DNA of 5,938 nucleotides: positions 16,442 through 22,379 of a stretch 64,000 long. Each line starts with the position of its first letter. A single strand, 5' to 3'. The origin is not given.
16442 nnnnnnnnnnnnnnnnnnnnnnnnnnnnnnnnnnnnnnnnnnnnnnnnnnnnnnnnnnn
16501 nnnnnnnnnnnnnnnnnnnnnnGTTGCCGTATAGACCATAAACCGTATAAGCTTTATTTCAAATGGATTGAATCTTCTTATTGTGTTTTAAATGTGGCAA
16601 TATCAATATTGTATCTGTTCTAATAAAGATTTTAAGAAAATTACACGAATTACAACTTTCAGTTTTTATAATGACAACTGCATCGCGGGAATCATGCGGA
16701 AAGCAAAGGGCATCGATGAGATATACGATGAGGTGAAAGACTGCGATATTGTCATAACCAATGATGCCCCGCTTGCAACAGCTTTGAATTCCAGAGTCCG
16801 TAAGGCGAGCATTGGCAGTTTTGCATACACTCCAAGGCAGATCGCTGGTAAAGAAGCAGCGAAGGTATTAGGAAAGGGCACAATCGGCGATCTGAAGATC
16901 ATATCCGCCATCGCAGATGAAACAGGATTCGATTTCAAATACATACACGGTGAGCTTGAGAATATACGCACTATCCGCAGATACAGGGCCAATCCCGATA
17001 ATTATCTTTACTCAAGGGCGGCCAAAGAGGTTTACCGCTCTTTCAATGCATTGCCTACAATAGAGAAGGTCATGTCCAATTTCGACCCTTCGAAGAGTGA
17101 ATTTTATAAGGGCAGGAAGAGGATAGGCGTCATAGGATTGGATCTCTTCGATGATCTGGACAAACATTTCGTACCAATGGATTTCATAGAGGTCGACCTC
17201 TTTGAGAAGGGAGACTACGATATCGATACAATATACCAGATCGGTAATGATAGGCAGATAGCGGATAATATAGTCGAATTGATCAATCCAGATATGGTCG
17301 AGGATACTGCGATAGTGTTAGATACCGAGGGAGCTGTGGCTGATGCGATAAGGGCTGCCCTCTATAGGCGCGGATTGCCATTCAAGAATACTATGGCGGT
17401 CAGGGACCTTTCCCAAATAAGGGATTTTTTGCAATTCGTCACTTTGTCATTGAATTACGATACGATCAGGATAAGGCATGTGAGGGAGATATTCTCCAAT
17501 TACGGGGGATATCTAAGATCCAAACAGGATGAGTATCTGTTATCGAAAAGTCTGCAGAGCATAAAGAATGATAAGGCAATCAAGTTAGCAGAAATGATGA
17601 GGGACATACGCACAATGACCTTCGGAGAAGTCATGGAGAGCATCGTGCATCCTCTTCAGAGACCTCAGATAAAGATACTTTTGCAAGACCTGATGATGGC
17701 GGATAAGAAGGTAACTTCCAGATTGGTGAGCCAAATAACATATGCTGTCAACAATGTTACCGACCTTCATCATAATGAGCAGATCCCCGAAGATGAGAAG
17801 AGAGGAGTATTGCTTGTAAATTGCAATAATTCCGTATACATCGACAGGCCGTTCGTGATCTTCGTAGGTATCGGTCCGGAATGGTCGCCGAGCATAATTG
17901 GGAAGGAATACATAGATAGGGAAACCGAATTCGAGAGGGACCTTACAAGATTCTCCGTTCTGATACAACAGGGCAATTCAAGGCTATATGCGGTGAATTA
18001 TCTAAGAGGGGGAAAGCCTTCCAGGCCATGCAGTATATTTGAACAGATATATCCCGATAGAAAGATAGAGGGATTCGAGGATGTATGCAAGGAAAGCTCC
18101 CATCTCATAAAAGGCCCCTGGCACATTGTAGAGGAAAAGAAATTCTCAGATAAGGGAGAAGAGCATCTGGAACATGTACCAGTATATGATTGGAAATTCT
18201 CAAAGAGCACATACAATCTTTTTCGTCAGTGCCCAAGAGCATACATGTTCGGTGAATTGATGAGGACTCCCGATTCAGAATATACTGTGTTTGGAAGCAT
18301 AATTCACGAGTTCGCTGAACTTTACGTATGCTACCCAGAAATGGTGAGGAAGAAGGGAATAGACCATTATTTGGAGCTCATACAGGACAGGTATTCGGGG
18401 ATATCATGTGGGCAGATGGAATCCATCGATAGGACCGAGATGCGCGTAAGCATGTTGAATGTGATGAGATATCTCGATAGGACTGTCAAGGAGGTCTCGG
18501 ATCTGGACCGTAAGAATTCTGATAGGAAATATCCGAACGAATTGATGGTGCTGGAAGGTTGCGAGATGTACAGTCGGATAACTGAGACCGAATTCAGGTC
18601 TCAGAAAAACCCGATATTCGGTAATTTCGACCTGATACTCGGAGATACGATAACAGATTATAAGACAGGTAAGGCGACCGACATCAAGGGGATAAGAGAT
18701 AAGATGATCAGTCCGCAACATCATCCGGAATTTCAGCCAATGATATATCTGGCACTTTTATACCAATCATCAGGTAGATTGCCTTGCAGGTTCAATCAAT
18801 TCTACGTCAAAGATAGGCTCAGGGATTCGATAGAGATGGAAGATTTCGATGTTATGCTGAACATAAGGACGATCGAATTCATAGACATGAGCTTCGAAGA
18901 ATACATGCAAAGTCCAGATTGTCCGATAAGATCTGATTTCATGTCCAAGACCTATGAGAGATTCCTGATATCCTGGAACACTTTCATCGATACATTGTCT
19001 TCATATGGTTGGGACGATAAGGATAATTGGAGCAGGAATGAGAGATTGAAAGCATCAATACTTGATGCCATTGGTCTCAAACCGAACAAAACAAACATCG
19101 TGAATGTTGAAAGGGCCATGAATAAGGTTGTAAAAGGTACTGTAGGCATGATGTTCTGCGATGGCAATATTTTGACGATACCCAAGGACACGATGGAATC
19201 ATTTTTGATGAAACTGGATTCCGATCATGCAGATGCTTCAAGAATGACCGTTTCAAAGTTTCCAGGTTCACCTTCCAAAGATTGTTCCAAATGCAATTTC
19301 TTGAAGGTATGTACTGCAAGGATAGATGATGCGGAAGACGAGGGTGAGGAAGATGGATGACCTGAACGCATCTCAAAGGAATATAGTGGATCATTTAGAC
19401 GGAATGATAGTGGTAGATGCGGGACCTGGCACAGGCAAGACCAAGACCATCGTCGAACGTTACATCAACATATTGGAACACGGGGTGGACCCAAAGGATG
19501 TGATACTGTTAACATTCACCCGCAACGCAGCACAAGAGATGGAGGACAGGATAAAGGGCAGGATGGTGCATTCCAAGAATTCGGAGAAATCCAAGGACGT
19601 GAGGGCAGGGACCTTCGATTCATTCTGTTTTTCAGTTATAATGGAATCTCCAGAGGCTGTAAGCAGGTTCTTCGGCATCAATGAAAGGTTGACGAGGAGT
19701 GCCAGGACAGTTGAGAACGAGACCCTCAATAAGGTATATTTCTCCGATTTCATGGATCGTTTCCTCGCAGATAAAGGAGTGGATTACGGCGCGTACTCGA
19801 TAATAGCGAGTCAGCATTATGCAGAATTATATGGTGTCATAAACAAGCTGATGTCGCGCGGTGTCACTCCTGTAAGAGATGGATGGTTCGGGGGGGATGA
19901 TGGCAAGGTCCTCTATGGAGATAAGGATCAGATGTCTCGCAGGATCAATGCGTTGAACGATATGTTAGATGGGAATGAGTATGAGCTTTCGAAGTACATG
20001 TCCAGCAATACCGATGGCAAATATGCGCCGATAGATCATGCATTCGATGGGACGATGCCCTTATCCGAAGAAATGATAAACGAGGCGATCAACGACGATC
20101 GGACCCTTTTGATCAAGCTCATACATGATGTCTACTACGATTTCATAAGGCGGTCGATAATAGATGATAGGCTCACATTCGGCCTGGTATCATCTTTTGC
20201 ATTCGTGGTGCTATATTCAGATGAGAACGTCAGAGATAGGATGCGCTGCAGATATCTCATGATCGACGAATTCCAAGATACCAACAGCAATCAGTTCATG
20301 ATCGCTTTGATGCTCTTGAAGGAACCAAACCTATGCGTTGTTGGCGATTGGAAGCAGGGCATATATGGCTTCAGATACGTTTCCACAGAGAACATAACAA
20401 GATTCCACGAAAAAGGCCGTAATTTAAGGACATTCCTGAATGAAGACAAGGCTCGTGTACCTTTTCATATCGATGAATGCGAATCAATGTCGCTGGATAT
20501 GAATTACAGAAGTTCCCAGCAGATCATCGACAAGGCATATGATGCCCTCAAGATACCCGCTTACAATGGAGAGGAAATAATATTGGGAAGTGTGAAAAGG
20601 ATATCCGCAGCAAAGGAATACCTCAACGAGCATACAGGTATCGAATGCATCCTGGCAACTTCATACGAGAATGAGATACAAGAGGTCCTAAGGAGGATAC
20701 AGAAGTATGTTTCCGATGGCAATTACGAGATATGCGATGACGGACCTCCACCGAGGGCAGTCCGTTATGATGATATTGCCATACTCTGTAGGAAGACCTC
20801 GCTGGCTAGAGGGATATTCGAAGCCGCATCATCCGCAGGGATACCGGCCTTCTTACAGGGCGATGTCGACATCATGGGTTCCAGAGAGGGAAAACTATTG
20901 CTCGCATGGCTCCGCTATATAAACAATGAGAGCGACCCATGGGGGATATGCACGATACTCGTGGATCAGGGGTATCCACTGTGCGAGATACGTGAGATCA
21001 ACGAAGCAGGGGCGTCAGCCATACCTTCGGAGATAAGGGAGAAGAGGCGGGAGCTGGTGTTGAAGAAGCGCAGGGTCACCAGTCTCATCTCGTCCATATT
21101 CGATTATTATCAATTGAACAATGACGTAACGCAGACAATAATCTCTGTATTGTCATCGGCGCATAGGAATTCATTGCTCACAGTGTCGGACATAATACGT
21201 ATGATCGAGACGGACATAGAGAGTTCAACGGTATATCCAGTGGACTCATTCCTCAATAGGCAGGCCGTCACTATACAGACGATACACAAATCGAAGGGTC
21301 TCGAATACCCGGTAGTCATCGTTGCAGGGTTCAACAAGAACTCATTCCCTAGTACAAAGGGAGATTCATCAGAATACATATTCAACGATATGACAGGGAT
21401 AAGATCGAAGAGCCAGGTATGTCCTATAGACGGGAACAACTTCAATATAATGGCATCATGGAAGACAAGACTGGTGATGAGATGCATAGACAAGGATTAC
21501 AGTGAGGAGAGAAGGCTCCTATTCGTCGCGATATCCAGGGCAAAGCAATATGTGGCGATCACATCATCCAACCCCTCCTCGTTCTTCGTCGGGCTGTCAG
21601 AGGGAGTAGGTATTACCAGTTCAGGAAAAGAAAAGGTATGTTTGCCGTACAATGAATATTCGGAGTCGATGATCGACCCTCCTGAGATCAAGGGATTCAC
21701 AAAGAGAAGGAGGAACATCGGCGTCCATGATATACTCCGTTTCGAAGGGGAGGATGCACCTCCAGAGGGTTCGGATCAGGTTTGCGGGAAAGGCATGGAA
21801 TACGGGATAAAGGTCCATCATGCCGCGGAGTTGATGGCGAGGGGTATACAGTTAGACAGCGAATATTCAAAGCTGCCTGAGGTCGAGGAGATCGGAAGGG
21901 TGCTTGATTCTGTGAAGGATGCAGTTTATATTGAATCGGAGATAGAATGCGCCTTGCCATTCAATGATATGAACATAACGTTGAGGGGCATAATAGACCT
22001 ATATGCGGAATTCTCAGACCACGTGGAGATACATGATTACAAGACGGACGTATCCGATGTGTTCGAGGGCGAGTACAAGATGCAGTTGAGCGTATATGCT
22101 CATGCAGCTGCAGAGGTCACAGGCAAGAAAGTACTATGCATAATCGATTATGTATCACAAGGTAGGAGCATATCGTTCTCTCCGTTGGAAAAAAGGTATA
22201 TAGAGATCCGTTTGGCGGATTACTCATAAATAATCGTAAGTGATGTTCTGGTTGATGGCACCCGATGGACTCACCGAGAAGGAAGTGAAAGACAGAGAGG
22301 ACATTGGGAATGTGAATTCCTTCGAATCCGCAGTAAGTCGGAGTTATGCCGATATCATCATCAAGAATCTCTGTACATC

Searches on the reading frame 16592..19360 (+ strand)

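Call 25: search_protein_families(library=pfam, proteins=[window:16592-19360:+], max_evalue=0.001)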
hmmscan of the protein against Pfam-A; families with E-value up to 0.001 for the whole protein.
window:16592-19360:+ (922 aa): 1 family
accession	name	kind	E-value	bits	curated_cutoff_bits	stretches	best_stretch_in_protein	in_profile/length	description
PF12705.13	PDDEXK_1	-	9.1e-12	45.9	22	1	536-907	2-246/247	PD-(D/E)XK nuclease superfamily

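Call 61: search_protein_families(library=padloc, proteins=[window:16592-19360:+], max_evalue=0.00001)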
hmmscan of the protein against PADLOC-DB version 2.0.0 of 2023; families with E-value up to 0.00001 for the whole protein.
window:16592-19360:+ (922 aa): 0 families

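Call 64: search_protein_families(library=ncbifam, proteins=[window:16592-19360:+], max_evalue=0.00001)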
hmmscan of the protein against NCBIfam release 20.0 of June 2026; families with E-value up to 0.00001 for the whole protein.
window:16592-19360:+ (922 aa): 0 families

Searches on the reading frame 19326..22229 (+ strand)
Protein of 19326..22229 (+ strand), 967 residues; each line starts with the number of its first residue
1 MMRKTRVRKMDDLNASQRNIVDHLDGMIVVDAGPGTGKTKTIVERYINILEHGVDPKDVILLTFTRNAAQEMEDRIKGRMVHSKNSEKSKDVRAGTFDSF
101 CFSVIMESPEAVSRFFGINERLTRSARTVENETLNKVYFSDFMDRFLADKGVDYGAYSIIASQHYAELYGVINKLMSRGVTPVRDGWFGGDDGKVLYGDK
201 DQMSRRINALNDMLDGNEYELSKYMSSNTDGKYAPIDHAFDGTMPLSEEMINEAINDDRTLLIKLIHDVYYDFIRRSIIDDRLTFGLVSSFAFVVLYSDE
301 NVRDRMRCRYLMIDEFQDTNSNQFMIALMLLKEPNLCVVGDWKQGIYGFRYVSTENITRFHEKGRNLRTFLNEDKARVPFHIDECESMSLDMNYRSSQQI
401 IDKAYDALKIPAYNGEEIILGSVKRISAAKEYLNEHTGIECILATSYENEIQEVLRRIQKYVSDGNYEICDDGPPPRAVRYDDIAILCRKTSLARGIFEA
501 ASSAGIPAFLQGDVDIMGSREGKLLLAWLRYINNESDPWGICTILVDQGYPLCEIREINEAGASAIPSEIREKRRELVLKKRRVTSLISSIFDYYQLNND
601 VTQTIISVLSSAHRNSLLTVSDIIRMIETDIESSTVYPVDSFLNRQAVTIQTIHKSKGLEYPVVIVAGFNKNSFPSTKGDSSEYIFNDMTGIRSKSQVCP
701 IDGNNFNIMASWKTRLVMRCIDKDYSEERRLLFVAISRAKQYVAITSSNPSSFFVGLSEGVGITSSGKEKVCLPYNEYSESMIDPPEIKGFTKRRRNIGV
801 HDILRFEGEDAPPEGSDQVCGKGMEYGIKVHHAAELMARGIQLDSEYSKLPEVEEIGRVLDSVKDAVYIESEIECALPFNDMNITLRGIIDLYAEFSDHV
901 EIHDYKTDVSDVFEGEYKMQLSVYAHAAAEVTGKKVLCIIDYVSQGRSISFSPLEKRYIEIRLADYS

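Call 25: search_protein_families(library=pfam, proteins=[window:19326-22229:+], max_evalue=0.001)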
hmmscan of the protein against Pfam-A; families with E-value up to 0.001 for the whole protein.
window:19326-22229:+ (967 aa): 8 families
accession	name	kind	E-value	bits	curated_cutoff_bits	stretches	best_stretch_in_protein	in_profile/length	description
PF00580.27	UvrD-helicase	-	1.2e-43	150.3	23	1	13-362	1-268/271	UvrD/REP helicase N-terminal domain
PF13361.12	UvrD_C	-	1.6e-30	107.2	25.6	2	580-748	237-348/350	UvrD-like helicase C-terminal domain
PF13245.12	AAA_19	-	2.4e-16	60.6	25.1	1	24-350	10-134/134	AAA domain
PF13538.12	UvrD_C_2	-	7.1e-10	39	27.4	1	649-668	3-22/52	UvrD-like helicase C-terminal domain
PF12705.13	PDDEXK_1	-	2.3e-06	28.2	22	1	855-932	99-173/247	PD-(D/E)XK nuclease superfamily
PF01443.25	Viral_helicase1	-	2.2e-05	24.8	21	0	28-73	1-43/228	Viral superfamily 1 RNA helicase core domain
PF13604.12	AAA_30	-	5.9e-05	23.3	27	1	13-79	2-71/191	AAA domain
PF13086.12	AAA_11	-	0.00037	20.8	27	0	13-96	2-91/257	AAA domain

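Call 61: search_protein_families(library=padloc, proteins=[window:19326-22229:+], max_evalue=0.00001)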
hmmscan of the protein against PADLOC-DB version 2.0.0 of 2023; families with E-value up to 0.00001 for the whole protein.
window:19326-22229:+ (967 aa): 43 families (the best 25 are shown)
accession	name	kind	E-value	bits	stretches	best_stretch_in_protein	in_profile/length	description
PDLC03802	RTasHel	-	4e-42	142.9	3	11-106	4-94/675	DRT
PDLC00117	GajB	-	1.3e-41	140.8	2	285-681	194-548/604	UrvD helicase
PDLC00132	GajB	-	1.5e-39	134.1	2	12-112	3-96/625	UrvD helicase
PDLC00114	GajB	-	2.8e-36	123.3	2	9-107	4-98/635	UrvD helicase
PDLC00123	GajB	-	1.1e-35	121.3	2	272-688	139-484/540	UrvD helicase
PDLC00127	GajB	-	2.6e-34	116.7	3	8-107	4-97/594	UrvD helicase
PDLC00103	GajB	-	4.9e-34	116.2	2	276-683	178-556/612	UrvD helicase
PDLC00107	GajB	-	5.7e-29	99.2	3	575-749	402-558/587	UrvD helicase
PDLC00112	GajB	-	1.2e-26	91.5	2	11-101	5-91/581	UrvD helicase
PDLC00116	GajB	-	5.3e-25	86.1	2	24-105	23-101/557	UrvD helicase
PDLC00130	GajB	-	2.4e-24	83.6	2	12-106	3-93/589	UrvD helicase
PDLC00129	GajB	-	3.5e-23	80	2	307-419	226-320/594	UrvD helicase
PDLC00122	GajB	-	8.2e-23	79.1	2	14-106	6-88/502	UrvD helicase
PDLC00104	GajB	-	2e-22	77.7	1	281-377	137-235/574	UrvD helicase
PDLC00119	GajB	-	2.1e-22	77.8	1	288-402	197-294/565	UrvD helicase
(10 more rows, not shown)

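Call 64: search_protein_families(library=ncbifam, proteins=[window:19326-22229:+], max_evalue=0.00001)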
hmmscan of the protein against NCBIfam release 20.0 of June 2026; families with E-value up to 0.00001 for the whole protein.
window:19326-22229:+ (967 aa): 15 families
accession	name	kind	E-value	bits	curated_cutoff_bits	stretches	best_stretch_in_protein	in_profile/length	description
TIGR02785.1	addA_Gpos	equivalog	7.3e-49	166.5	707.65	3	288-535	363-630/1234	helicase-exonuclease AddAB subunit AddA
TIGR01073.1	pcrA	equivalog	3.1e-48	164.7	911.2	2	255-540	155-403/725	DNA helicase PcrA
TIGR01074.1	rep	equivalog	2.2e-37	128.7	951.45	2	293-537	190-397/668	DNA helicase Rep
TIGR00609.1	recB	equivalog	4.3e-37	127.8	696.05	2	298-748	358-813/1175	exodeoxyribonuclease V subunit beta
NF010485.0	PRK13909.1-2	equivalog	1e-36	126.5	650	2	283-944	302-900/909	RecB-like helicase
TIGR01075.1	uvrD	equivalog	6.3e-36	123.9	1144.45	2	293-537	192-398/715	DNA helicase II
NF008743.0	PRK11773.1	equivalog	1.1e-34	120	965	2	298-537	202-403/720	DNA helicase II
NF010487.0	PRK13909.1-4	equivalog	1.1e-29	103.3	759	3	305-531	325-525/924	RecB-like helicase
TIGR02784.1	addA_alphas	equivalog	2.7e-25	89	860.75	2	28-80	13-65/1138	double-strand break repair helicase AddA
NF008172.0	PRK10919.1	equivalog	9e-25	86.9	1168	2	283-541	181-402/673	DNA helicase Rep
NF008276.0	PRK11054.1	equivalog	6.9e-24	84.3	543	1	12-108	196-286/684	DNA helicase IV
NF010486.0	PRK13909.1-3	equivalog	1.2e-15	56.6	1109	1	309-531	332-533/921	RecB-like helicase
NF008128.0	PRK10876.1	equivalog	8.4e-13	46.9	1697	0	303-351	371-424/1181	exodeoxyribonuclease V subunit beta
NF010484.0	PRK13909.1-1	equivalog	4.3e-11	41.3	1074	0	28-89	8-71/945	RecB-like helicase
TIGR01448.2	helicase_RecD2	equivalog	1.9e-06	26.3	500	0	15-74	319-377/713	SF1B family DNA helicase RecD2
